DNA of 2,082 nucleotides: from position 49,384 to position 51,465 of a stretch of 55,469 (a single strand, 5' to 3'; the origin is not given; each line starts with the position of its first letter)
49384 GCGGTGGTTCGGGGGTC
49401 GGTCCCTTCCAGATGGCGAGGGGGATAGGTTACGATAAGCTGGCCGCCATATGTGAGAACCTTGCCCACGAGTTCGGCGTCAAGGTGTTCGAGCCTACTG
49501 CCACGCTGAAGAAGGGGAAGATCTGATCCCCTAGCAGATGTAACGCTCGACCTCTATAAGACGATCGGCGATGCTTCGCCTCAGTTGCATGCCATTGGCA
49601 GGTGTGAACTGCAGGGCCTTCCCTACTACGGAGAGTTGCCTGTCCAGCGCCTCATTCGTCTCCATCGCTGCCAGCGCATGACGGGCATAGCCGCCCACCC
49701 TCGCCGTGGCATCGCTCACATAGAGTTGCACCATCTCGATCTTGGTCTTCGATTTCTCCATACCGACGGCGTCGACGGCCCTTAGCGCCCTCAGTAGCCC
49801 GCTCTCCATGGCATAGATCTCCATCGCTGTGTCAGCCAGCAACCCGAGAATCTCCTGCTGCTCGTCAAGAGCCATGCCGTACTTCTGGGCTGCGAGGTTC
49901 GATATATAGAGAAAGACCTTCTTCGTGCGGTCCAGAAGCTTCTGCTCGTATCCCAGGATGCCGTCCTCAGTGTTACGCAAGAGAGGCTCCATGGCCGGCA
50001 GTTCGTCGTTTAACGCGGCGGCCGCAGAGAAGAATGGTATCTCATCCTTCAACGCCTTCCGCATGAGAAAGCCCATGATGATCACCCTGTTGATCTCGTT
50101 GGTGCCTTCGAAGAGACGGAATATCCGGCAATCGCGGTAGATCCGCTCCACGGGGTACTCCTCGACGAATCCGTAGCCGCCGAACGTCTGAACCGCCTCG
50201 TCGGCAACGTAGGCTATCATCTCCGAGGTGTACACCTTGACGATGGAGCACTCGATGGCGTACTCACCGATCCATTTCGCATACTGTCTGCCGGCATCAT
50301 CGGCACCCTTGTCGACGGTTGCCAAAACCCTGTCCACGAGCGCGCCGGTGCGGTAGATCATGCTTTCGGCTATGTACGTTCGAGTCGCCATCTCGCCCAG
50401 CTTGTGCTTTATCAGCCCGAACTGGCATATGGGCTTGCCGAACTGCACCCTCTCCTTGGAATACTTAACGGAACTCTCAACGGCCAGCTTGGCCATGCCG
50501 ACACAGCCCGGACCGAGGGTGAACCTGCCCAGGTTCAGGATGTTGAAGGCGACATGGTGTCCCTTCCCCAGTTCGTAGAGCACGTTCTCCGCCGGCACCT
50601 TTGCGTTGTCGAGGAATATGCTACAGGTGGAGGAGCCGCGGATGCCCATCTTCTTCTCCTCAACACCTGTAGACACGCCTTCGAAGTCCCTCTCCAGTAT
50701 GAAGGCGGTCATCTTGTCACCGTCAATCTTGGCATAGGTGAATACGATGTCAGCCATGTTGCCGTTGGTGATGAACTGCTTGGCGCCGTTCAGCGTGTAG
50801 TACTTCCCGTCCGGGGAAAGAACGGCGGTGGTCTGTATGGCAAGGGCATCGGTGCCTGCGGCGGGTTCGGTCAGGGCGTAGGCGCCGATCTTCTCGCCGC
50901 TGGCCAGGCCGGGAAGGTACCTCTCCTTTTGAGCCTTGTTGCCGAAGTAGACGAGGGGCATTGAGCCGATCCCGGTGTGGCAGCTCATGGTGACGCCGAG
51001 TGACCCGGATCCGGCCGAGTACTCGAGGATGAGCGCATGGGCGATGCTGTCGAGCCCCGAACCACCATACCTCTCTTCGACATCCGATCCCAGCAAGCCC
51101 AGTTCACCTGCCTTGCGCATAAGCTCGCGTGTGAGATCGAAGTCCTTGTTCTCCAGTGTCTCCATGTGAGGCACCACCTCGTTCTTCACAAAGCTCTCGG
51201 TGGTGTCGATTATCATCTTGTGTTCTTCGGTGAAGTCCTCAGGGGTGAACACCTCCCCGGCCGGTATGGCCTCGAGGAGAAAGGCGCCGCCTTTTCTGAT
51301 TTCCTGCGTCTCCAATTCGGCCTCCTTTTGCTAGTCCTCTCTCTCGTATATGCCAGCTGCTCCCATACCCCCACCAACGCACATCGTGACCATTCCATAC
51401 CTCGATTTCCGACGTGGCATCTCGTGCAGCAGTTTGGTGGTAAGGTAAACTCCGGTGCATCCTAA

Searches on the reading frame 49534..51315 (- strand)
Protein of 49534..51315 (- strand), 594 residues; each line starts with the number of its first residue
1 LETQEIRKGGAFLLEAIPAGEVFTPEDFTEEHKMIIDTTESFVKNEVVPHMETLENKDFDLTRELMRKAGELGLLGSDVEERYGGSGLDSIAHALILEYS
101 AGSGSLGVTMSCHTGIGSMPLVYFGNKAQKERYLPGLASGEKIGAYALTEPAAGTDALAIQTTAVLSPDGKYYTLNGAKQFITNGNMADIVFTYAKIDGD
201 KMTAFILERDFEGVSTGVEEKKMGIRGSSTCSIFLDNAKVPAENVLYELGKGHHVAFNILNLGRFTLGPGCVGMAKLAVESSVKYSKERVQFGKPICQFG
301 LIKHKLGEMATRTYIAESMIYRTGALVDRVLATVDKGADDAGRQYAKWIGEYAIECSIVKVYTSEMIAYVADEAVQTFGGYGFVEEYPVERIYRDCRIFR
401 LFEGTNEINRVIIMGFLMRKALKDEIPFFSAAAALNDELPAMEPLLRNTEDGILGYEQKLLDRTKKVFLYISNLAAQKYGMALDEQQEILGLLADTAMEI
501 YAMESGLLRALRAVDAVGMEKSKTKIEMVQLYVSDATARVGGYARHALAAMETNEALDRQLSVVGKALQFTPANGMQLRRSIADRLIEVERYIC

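Call 48: search_protein_families(library=pfam, proteins=[window:49534-51315:-], max_evalue=0.001)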
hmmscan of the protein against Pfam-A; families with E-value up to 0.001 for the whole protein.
window:49534-51315:- (594 aa): 7 families
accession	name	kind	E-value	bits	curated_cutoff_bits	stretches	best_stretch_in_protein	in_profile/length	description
PF00441.29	Acyl-CoA_dh_1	-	7.1e-42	143.5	22.4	1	250-414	1-146/150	Acyl-CoA dehydrogenase, C-terminal domain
PF02771.21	Acyl-CoA_dh_N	-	1.3e-32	113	22.9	1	29-141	1-113/113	Acyl-CoA dehydrogenase, N-terminal domain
PF21263.2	Acyl-CoA-dh_C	-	1.1e-23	83.8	27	1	464-564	2-94/96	Acyl-CoA dehydrogenase, C-terminal domain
PF02770.24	Acyl-CoA_dh_M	-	2.3e-21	76.2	33.3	1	145-237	1-96/97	Acyl-CoA dehydrogenase, middle domain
PF08028.16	Acyl-CoA_dh_2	-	2.6e-16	60.5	22.7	1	269-406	5-133/134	Acyl-CoA dehydrogenase, C-terminal domain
PF21343.2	ACAD9-ACADV_C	-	1.2e-08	35.7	27.8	1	477-555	26-99/120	ACAD9/ACADV, C-terminal domain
PF22924.1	ACOX_C_alpha1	-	6.5e-07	29.7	27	1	263-408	7-159/169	Acyl-CoA oxidase, C-alpha1 domain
